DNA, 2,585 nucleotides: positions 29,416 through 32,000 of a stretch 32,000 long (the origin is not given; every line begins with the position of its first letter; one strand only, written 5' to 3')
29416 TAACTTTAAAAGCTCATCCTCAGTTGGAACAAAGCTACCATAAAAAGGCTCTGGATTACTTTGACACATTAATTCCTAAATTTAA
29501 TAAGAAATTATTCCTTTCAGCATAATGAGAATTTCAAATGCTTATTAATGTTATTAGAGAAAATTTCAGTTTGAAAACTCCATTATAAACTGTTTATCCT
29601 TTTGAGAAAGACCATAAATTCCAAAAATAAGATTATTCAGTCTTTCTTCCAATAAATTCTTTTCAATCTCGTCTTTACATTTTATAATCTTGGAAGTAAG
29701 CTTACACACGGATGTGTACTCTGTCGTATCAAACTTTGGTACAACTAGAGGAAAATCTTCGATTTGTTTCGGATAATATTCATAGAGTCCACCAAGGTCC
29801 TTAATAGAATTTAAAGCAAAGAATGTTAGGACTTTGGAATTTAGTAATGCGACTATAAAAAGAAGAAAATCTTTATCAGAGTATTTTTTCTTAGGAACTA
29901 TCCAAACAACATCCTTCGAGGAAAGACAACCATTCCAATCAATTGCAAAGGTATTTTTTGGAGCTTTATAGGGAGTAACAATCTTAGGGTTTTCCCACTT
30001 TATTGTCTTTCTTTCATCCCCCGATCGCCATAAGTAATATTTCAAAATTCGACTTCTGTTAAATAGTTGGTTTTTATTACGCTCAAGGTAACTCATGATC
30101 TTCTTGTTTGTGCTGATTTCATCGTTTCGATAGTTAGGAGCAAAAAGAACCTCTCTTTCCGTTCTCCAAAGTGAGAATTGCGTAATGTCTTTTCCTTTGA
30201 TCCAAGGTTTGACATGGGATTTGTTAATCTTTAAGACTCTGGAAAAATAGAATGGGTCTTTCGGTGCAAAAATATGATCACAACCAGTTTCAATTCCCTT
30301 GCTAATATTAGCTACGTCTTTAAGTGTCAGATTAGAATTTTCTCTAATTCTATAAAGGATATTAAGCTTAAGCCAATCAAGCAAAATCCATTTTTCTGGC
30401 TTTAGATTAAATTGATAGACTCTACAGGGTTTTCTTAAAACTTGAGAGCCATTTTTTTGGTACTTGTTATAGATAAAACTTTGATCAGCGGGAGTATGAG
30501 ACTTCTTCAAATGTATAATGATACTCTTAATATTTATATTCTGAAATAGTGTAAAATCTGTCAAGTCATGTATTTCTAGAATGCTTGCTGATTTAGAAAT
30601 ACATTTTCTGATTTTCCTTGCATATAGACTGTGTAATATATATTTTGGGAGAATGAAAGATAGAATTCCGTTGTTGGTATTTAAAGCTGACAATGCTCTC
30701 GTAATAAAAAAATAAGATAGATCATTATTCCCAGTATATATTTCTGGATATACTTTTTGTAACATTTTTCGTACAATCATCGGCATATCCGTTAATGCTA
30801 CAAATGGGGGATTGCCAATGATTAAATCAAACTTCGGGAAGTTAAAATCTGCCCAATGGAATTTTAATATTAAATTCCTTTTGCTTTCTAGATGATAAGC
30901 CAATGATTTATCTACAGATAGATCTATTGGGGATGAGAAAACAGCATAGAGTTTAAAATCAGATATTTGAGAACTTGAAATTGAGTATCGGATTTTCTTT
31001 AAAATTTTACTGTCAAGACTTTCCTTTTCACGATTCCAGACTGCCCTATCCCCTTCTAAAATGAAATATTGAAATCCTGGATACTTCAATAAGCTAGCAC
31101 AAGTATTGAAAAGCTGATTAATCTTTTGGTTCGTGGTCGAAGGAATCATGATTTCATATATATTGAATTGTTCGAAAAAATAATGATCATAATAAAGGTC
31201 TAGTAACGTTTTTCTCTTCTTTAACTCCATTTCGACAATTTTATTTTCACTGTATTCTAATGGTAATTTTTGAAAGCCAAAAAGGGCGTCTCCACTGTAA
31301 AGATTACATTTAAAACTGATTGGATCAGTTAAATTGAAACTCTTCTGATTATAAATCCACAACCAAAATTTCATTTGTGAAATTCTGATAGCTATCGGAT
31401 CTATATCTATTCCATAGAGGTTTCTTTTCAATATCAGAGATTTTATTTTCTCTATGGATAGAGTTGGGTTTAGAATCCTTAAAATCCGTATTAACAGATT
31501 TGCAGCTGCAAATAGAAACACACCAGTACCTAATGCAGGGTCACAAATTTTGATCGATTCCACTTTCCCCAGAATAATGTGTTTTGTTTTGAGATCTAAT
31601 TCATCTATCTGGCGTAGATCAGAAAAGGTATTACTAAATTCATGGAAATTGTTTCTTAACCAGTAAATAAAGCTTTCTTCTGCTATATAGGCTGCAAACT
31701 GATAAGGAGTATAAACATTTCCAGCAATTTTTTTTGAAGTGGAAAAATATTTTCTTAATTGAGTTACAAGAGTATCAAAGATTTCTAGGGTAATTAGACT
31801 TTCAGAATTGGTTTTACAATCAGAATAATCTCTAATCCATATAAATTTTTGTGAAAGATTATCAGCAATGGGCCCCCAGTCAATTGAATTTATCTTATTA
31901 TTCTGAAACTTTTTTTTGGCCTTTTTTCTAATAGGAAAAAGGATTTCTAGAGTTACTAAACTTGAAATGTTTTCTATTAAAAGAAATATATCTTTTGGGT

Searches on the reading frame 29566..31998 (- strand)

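Call 5: search_protein_families(library=pfam, proteins=[window:29566-31998:-])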
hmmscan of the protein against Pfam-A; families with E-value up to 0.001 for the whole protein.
window:29566-31998:- (810 aa): 4 families
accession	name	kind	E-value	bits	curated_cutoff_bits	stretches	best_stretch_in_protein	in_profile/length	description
PF07669.17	Eco57I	-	1.7e-25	90.5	25.3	1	193-485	2-171/171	Eco57I restriction-modification methylase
PF02384.22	N6_Mtase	-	2.5e-10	40.6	20.4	1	387-517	123-251/311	N-6 DNA Methylase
PF12950.13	TaqI_C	-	1.4e-08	35.4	26.5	1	599-751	3-118/118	TaqI-like C-terminal specificity domain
PF20473.4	MmeI_Mtase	-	1.9e-07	31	27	1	143-217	15-88/259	MmeI, DNA-methyltransferase domain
